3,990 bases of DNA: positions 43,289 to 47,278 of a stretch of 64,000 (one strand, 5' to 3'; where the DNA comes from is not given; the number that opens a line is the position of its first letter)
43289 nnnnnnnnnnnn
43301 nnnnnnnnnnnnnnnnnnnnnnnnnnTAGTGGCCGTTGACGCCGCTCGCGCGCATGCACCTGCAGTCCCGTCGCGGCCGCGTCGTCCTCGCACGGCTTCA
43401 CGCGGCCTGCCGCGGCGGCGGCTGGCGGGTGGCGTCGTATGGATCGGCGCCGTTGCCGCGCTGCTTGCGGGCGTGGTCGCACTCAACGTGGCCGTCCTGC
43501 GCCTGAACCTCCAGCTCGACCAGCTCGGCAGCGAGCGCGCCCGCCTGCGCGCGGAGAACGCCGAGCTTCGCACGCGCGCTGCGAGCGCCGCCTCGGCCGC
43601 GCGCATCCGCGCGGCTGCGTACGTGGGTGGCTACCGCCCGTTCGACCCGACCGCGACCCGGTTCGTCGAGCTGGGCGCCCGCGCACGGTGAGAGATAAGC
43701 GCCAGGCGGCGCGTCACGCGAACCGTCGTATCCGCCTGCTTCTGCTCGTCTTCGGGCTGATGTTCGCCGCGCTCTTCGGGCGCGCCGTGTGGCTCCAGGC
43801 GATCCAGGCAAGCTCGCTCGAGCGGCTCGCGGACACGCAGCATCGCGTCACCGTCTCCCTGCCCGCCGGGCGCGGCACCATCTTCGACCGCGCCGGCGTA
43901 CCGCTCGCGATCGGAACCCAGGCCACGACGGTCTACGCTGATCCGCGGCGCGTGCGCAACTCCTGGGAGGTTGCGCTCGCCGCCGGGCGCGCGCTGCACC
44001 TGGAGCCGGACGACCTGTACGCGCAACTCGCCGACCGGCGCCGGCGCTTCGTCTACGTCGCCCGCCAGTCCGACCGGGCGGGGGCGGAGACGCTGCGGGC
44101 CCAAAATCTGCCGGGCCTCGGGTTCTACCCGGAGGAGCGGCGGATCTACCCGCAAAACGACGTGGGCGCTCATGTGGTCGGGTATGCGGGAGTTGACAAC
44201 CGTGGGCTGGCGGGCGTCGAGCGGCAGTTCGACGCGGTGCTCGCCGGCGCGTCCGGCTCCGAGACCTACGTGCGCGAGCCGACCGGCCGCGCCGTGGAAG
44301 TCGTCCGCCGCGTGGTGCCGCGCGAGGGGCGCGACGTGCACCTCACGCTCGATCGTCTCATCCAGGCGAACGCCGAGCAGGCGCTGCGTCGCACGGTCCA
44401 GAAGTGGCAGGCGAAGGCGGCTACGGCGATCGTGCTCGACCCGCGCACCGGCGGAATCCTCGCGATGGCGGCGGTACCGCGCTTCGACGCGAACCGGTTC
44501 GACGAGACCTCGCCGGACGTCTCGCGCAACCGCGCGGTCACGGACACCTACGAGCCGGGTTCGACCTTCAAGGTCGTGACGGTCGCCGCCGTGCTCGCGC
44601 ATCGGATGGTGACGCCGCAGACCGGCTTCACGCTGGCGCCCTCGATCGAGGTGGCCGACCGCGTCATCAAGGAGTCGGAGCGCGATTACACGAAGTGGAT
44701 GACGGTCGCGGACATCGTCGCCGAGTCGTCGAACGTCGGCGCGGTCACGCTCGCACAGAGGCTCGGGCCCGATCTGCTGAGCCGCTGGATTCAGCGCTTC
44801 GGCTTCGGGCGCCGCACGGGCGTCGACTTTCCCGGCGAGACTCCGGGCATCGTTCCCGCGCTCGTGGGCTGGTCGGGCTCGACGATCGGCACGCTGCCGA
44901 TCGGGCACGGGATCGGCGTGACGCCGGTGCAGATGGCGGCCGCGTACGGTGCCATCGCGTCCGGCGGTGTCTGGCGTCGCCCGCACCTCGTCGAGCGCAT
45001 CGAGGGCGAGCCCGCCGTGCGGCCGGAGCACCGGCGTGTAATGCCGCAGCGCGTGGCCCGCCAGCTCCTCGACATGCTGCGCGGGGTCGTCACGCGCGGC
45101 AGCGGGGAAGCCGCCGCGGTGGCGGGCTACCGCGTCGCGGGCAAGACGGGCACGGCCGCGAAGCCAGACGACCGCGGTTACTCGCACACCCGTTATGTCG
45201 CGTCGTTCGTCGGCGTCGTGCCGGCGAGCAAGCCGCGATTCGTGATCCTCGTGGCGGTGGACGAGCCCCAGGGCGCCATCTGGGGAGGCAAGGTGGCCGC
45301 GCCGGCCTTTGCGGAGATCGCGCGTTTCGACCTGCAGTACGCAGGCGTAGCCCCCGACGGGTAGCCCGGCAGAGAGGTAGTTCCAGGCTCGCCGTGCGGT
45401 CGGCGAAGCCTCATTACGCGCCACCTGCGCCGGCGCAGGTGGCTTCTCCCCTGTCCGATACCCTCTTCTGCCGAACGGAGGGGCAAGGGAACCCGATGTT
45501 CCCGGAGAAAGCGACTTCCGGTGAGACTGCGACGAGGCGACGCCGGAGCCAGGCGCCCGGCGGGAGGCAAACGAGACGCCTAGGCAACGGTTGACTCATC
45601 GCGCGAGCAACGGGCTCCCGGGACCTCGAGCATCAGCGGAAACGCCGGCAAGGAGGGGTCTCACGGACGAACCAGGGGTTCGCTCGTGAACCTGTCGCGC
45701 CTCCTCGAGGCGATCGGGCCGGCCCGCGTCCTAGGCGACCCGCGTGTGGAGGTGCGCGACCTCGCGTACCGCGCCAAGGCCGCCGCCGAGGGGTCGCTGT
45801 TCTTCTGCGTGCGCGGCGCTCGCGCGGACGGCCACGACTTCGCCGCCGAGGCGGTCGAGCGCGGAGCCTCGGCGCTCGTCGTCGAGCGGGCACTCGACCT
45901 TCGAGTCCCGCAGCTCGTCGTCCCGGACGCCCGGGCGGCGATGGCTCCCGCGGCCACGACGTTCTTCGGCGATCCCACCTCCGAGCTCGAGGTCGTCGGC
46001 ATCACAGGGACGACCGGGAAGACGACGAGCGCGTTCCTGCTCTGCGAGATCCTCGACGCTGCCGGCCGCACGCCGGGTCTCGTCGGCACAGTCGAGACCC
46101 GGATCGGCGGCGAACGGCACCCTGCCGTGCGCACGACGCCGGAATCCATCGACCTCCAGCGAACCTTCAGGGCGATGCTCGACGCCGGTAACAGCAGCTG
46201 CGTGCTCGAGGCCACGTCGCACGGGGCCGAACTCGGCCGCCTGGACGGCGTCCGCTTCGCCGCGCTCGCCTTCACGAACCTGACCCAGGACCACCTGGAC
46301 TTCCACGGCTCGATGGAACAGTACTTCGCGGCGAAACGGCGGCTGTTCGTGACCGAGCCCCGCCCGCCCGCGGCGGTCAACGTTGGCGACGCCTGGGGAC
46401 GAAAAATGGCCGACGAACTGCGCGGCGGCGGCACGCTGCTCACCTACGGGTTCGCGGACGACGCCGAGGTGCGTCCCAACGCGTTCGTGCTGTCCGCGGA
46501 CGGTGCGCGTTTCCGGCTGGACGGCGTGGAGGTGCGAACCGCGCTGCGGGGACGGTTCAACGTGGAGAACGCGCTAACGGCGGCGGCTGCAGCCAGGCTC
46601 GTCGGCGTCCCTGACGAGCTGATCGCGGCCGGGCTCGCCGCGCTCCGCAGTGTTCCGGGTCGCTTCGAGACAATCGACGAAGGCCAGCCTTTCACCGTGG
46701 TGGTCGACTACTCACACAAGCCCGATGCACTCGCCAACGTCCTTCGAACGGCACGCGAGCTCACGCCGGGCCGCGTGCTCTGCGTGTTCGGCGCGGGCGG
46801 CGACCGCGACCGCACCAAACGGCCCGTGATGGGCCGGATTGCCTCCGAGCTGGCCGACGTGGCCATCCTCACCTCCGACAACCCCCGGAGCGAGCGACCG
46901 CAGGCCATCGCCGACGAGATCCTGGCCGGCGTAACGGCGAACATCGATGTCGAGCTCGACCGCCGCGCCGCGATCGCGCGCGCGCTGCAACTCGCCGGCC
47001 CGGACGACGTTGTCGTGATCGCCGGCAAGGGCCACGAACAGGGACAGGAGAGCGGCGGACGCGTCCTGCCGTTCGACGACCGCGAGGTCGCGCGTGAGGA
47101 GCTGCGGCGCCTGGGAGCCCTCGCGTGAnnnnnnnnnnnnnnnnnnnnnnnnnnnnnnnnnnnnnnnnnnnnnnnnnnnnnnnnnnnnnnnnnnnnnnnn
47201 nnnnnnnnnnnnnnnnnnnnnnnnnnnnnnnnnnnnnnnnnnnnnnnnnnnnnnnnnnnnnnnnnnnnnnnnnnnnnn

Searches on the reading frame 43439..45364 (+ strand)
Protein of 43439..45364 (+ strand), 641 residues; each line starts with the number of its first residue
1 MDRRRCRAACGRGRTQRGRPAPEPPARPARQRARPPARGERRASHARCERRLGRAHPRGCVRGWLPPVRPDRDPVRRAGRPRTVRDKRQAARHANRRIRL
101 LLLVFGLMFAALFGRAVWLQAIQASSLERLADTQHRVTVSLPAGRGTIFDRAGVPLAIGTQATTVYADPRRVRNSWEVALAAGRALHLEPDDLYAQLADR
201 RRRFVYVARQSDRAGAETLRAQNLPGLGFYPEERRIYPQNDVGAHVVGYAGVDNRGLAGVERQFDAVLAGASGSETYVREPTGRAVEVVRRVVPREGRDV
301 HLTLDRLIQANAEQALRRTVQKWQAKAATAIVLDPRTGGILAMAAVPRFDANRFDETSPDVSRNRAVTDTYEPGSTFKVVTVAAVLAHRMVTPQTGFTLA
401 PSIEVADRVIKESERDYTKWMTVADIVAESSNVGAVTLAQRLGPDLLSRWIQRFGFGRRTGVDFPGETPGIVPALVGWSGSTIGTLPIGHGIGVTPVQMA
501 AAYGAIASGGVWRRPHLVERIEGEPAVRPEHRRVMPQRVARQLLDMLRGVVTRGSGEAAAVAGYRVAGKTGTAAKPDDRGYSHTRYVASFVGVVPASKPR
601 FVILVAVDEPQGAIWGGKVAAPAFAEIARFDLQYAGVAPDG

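Call 86: search_protein_families(library=pfam, proteins=[window:43439-45364:+], max_evalue=0.00001)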
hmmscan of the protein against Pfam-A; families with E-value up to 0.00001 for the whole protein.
window:43439-45364:+ (641 aa): 2 families
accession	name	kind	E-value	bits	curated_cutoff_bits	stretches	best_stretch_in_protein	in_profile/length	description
PF00905.27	Transpeptidase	-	3.5e-76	256.7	22.1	1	329-627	2-297/299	Penicillin binding protein transpeptidase domain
PF03717.20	PBP_dimer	-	2.3e-15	57.9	24.4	1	141-288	2-178/180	Penicillin-binding Protein dimerisation domain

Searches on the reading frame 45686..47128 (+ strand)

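Call 86: search_protein_families(library=pfam, proteins=[window:45686-47128:+], max_evalue=0.00001)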
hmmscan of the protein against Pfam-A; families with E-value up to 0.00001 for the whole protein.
window:45686-47128:+ (480 aa): 3 families
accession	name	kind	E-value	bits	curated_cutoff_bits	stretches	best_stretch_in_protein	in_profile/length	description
PF08245.18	Mur_ligase_M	-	1e-42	146.8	24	1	106-303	1-200/200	Mur ligase middle domain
PF02875.26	Mur_ligase_C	-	1.1e-36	126.9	28.4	1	325-449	1-127/127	Mur ligase, glutamate ligase domain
PF01225.30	Mur_ligase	-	3.2e-07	31.1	21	1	33-74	12-58/95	Mur ligase family, catalytic domain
